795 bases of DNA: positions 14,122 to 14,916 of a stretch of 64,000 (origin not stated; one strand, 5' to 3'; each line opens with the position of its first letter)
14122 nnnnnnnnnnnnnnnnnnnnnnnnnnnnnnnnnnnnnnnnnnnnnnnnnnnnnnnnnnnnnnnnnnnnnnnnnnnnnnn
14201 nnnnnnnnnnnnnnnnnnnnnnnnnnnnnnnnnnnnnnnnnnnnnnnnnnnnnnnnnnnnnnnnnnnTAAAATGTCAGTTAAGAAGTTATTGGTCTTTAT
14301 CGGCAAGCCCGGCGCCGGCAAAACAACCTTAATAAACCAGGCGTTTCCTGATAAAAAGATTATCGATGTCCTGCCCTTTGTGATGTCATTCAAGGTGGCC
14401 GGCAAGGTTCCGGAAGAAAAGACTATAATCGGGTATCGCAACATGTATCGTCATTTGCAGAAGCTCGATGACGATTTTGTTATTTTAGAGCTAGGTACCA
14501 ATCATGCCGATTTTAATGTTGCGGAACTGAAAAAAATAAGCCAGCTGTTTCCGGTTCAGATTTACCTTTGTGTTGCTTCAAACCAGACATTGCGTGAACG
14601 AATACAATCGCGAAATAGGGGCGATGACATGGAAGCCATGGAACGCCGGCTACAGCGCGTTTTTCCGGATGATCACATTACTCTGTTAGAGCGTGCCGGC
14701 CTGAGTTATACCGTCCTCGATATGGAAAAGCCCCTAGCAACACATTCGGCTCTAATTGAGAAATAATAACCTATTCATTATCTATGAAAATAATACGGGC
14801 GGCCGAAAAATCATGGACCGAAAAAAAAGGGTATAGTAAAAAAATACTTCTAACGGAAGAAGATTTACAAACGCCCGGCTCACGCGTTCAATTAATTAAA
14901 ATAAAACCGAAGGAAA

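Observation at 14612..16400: Tandem-duplication scar with alternative cargo between mraY and murD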

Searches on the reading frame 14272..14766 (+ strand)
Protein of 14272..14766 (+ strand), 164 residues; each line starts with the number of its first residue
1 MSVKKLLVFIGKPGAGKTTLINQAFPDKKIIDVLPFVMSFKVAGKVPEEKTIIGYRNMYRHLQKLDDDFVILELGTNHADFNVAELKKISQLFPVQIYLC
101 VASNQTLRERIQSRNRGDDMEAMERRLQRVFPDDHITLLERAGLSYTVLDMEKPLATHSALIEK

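Call 6: search_protein_families(library=pfam, proteins=[window:14272-14766:+], max_evalue=1)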
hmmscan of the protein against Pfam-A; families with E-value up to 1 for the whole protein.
window:14272-14766:+ (164 aa): 19 families
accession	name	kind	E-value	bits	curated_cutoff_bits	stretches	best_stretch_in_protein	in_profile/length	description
PF13671.12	AAA_33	-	9.5e-07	29.6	27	2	93-129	97-135/143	AAA domain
PF01926.29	MMR_HSR1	-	0.0016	18.9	21.9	1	8-46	3-41/113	50S ribosome-binding GTPase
PF00931.28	NB-ARC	-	0.0025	17.6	23.5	1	6-68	20-80/248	NB-ARC domain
PF03193.22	RsgA_GTPase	-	0.0038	17.5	30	1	4-29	106-131/174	RsgA GTPase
PF13207.12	AAA_17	-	0.0043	17.8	27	0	78-124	84-133/136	AAA domain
PF13401.12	AAA_22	-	0.014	16.1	27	1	4-24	5-25/130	AAA domain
PF00625.27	Guanylate_kin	-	0.014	15.6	25.2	1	83-124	105-145/182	Guanylate kinase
PF13479.12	AAA_24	-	0.034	14.4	27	1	7-32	5-29/195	AAA domain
PF22369.2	GLMA_2nd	-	0.041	14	27.7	0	74-113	26-66/138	GLMA-like, second domain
PF13238.12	AAA_18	-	0.042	14.8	29.4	1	9-115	3-112/128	AAA domain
PF00005.33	ABC_tran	-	0.044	14.8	25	1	5-22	12-29/137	ABC transporter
PF20720.3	nSTAND3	-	0.052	13.7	27.2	1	4-23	17-36/155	Novel STAND NTPase 3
PF12775.13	AAA_7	-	0.14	12.1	25.8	1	3-42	32-71/181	P-loop containing dynein motor region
PF24883.2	NPHP3_N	-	0.16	12.6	24.8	1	4-23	22-41/164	Nephrocystin 3, N-terminal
PF13521.12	AAA_28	-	0.18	12.4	27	1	8-23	3-18/164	AAA domain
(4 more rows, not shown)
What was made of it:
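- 14272..14766 (+): P-loop kinase-like gene (164 aa). It is intact and is the resident copy. AAA_33, 9.5e-07 (call 6).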

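Call 8: find_encoding_contigs(protein=window:14272-14766:+, flank=6000, max_places=10)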
Protein window:14272-14766:+ (164 aa): 2 contigs read that carry it; 1 place shown.
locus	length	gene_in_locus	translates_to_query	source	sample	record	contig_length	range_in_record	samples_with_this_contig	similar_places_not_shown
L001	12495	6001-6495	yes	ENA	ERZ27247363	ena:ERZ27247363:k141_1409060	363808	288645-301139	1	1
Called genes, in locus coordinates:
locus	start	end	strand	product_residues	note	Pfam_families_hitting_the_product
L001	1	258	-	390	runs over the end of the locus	PF00482:T2SSF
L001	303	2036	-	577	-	PF05157:MshEN, PF00437:T2SSE, PF13191:AAA_16 (faint)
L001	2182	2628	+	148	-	-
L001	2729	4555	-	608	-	PF02366:PMT, PF13231:PMT_2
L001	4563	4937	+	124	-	-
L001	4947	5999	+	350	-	PF00953:Glycos_transf_4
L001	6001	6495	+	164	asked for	PF13671:AAA_33 (faint)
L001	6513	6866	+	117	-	PF02311:AraC_binding (weak), PF07883:Cupin_2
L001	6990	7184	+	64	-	-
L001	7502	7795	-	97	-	-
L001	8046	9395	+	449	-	PF21799:MurD-like_N, PF08245:Mur_ligase_M, PF02875:Mur_ligase_C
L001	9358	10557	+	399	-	PF01098:FTSW_RODA_SPOVE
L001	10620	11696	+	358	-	PF03033:Glyco_transf_28, PF04101:Glyco_tran_28_C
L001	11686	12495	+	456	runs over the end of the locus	PF01225:Mur_ligase, PF08245:Mur_ligase_M, PF02875:Mur_ligase_C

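Call 11: find_homologous_proteins(query=window:14272-14766:+)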
Query window:14272-14766:+ (164 aa): 34 proteins with E <= 0.001 among 244 candidates.
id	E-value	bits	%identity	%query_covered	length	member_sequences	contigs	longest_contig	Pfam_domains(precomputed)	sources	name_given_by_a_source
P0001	9.4e-102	355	100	100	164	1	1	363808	PF13671.13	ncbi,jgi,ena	ncbi:MAG: hypothetical protein WC497_01245 [Patescibacteria group bacterium]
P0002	6.5e-82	290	82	98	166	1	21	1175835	-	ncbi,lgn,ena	-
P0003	1.1e-65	238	68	94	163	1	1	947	PF01926.30,PF13671.13,PF03193.23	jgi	jgi:predicted kinase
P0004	9.3e-64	232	69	94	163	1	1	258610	PF13671.13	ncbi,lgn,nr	ncbi:MAG: AAA family ATPase [Patescibacteria group bacterium]|nr:AAA family ATPase [Patescibacteria 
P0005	1.3e-63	231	66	99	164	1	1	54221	PF13671.13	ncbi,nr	ncbi:MAG: AAA family ATPase [Patescibacteria group bacterium]|nr:AAA family ATPase [Patescibacteria 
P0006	8.8e-56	206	57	100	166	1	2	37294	PF13671.13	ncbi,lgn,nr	ncbi:AAA family ATPase [Patescibacteria group bacterium]|nr:AAA family ATPase [Patescibacteria group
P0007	1.3e-53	199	56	98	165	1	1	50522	-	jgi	jgi:dephospho-CoA kinase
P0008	9.4e-52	193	54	99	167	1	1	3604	PF13671.13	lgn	-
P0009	1.3e-49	186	52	100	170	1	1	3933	PF13671.13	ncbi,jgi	-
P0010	4.7e-49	184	51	100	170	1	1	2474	PF13671.13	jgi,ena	-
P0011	1.0e-48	183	51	100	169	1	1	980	-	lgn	-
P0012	1.8e-48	182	52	100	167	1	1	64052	PF13671.13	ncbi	-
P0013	4.9e-48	181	53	98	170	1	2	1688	PF13671.13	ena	-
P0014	7.1e-48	180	51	100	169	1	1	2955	-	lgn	-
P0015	2.0e-47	179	51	99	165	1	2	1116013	PF01926.30,PF13671.13,PF03193.23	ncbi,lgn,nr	ncbi:MAG: 50S ribosome-binding GTPase [Candidatus Kerfeldbacteria bacterium]|nr:50S ribosome-binding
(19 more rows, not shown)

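Call 13: find_encoding_contigs(protein=P0002, flank=5000, max_places=10)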
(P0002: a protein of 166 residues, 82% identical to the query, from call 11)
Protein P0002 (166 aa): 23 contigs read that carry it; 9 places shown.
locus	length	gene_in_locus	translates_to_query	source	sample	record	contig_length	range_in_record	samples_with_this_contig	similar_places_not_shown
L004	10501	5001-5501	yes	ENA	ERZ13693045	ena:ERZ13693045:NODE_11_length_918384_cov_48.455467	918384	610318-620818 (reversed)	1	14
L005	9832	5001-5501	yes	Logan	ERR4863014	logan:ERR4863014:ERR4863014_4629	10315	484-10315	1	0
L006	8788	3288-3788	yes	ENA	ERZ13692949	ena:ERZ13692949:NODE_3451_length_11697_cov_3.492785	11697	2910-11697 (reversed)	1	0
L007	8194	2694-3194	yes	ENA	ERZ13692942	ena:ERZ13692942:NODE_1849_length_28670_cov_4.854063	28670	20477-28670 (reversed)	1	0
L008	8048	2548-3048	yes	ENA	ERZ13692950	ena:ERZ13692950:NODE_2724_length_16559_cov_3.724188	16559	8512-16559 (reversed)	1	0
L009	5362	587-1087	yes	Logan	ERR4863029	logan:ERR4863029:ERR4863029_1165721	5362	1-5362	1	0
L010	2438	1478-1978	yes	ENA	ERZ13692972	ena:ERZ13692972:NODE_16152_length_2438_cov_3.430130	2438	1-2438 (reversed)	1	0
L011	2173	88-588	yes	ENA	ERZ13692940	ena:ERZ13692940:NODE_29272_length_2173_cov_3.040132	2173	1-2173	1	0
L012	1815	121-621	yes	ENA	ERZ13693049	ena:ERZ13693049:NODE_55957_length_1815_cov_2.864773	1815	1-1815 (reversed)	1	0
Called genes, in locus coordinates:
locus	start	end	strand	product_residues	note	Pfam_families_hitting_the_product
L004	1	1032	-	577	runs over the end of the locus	PF05157:MshEN, PF00437:T2SSE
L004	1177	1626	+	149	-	-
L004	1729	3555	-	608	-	PF02366:PMT (weak), PF13231:PMT_2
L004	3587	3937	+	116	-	-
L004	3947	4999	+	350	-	PF00953:Glycos_transf_4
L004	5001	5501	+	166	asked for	-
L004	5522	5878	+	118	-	PF02311:AraC_binding (weak), PF07883:Cupin_2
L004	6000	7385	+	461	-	PF21799:MurD-like_N, PF08245:Mur_ligase_M, PF02875:Mur_ligase_C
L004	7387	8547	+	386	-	PF01098:FTSW_RODA_SPOVE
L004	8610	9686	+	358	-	PF03033:Glyco_transf_28, PF04101:Glyco_tran_28_C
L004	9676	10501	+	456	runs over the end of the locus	PF01225:Mur_ligase, PF08245:Mur_ligase_M, PF02875:Mur_ligase_C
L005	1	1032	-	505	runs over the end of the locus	?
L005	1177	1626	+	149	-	-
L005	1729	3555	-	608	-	PF02366:PMT (weak), PF13231:PMT_2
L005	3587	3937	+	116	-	-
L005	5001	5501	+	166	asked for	-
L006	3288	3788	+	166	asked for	-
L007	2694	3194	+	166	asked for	-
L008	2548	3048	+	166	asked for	-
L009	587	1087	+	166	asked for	-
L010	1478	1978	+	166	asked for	-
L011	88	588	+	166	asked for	-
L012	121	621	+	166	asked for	-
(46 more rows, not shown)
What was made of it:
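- The closest lineage has a single mraY-kinase-cupin-murD in 23 contigs from many samples (call 13). The cupin arrangement is the one shared with the nearest lineage (call 13).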

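Call 14: find_encoding_contigs(protein=P0004, flank=5000, max_places=4)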
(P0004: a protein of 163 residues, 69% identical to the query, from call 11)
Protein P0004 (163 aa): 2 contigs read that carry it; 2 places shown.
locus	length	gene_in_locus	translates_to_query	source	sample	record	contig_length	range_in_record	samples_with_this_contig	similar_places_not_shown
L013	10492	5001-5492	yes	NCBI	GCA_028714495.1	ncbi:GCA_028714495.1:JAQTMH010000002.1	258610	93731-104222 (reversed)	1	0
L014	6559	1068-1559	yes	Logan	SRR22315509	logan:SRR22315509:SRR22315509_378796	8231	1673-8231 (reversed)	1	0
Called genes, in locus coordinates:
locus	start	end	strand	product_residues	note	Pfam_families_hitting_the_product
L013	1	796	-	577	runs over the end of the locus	PF05157:MshEN, PF00437:T2SSE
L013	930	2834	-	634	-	PF02366:PMT, PF13231:PMT_2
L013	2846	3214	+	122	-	-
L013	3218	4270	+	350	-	PF10555:MraY_sig1 (weak), PF00953:Glycos_transf_4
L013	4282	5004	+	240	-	PF00535:Glycos_transf_2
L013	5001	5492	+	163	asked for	PF13671:AAA_33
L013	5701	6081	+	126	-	PF01797:Y1_Tnp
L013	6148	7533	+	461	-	PF21799:MurD-like_N, PF08245:Mur_ligase_M, PF02875:Mur_ligase_C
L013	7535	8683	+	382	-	PF01098:FTSW_RODA_SPOVE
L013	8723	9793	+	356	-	PF03033:Glyco_transf_28, PF04101:Glyco_tran_28_C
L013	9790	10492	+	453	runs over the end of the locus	PF01225:Mur_ligase, PF08245:Mur_ligase_M, PF02875:Mur_ligase_C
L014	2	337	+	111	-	?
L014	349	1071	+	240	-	PF00535:Glycos_transf_2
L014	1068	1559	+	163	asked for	PF13671:AAA_33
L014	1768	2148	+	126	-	PF01797:Y1_Tnp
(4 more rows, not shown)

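Call 15: find_encoding_contigs(protein=P0005, flank=5000, max_places=4)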
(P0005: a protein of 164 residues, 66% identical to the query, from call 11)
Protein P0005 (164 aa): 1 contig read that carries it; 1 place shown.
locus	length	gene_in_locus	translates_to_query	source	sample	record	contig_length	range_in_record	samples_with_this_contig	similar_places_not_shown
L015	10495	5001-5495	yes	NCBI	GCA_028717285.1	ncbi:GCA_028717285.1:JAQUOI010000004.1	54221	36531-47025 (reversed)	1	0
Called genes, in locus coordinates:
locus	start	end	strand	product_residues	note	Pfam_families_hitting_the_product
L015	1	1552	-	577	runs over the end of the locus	PF05157:MshEN, PF00437:T2SSE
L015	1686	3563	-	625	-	PF02366:PMT, PF13231:PMT_2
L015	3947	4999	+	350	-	PF10555:MraY_sig1 (weak), PF00953:Glycos_transf_4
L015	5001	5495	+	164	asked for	PF13671:AAA_33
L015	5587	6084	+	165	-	PF01797:Y1_Tnp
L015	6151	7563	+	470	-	PF21799:MurD-like_N, PF08245:Mur_ligase_M, PF02875:Mur_ligase_C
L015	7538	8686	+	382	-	PF01098:FTSW_RODA_SPOVE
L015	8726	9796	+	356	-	PF03033:Glyco_transf_28, PF04101:Glyco_tran_28_C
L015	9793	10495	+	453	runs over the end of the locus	PF01225:Mur_ligase, PF08245:Mur_ligase_M, PF02875:Mur_ligase_C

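Call 21: find_related_loci(query=A1, collection=metagenome_contigs, flank=4000)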
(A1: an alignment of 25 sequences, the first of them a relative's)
Query A1 (164 aa) in metagenome_contigs; peptide patterns used: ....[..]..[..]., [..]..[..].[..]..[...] (x = any residue, [..] = any of these).
600 stretches matched a pattern (row limit reached: there are more); 3 encode a relative of the query (tblastn E <= 1e-3); 3 distinct loci.
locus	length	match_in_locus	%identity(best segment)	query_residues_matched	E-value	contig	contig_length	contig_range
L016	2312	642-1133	48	1-164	3e-54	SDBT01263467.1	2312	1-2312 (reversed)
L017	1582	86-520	45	6-151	1e-43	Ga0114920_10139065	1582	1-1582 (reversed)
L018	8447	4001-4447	29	5-145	3e-8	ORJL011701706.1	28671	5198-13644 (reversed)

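Call 22: find_related_loci(query=A1, collection=genome_contigs, flank=4000)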
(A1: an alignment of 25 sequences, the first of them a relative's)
Query A1 (164 aa) in genome_contigs; peptide patterns used: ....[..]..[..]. (x = any residue, [..] = any of these).
600 stretches matched a pattern (row limit reached: there are more); 3 encode a relative of the query (tblastn E <= 1e-3); 3 distinct loci.
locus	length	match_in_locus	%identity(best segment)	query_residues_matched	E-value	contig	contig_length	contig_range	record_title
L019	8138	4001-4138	46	1-41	4e-7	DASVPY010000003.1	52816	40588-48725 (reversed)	MAG TPA_asm: Pyrinomonadaceae bacterium isolate SMAG_U3191 k141_1259, whole genome shotgun sequence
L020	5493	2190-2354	33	5-55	4e-6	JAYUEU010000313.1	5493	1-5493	MAG: Synechococcales cyanobacterium isolate GFS_7545 GFS_7545_312, whole genome shotgun sequence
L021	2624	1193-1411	32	7-75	3e-6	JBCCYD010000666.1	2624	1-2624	MAG: Cyanobacteria bacterium P01_F01_bin.143 k141_778103_length_2624_cov_9.9243, whole genome shotgun sequence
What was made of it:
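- Tried and rejected: find_related_loci with the kinase alignment, in metagenome_contigs and genome_contigs (calls 21, 22).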

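Call 23: find_encoding_contigs(protein=P0006, flank=4000, max_places=3)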
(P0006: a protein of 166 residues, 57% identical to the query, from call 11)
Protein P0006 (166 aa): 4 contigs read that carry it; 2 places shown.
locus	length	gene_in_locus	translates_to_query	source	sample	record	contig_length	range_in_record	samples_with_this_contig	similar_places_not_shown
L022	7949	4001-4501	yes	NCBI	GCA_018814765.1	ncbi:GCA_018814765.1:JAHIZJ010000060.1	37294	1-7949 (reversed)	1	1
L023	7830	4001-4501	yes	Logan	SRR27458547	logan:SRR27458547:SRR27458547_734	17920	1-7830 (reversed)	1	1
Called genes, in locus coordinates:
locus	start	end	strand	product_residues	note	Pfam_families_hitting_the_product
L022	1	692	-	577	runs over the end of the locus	PF05157:MshEN, PF00437:T2SSE, PF13191:AAA_16 (weak)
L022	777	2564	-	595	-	PF02366:PMT (weak), PF13231:PMT_2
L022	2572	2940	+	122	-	-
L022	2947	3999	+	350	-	PF00953:Glycos_transf_4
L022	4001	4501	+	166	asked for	PF13671:AAA_33 (faint)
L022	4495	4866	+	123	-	PF00293:NUDIX, PF14815:NUDIX_4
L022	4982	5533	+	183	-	PF01797:Y1_Tnp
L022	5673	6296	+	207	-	PF06821:Ser_hydrolase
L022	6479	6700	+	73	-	-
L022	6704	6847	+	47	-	-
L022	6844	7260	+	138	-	-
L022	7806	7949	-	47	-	?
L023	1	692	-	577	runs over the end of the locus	PF05157:MshEN, PF00437:T2SSE, PF13191:AAA_16 (weak)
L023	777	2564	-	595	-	PF02366:PMT (weak), PF13231:PMT_2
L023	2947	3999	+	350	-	PF00953:Glycos_transf_4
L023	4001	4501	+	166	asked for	PF13671:AAA_33 (faint)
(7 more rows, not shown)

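Call 24: find_encoding_contigs(protein=P0007, flank=4000, max_places=3)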
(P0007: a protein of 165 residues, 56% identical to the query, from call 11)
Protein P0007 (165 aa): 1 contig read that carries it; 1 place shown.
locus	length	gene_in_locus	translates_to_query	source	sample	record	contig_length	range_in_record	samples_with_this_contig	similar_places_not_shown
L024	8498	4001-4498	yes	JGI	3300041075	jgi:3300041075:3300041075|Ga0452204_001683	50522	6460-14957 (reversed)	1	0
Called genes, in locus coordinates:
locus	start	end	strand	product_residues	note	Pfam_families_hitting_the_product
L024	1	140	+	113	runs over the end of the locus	-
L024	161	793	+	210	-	-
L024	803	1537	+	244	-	PF13489:Methyltransf_23 (weak), PF01209:Ubie_methyltran, PF05175:MTS (faint), PF13847:Methyltransf_31, PF08241:Methyltransf_11, PF08242:Methyltransf_12, PF13578:Methyltransf_24 (faint), PF13649:Methyltransf_25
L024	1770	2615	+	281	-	-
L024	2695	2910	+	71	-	-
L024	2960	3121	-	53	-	-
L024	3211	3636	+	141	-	-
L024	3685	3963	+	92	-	-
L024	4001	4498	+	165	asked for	-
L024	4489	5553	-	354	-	-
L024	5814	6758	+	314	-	-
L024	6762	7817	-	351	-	PF04055:Radical_SAM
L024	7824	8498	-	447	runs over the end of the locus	-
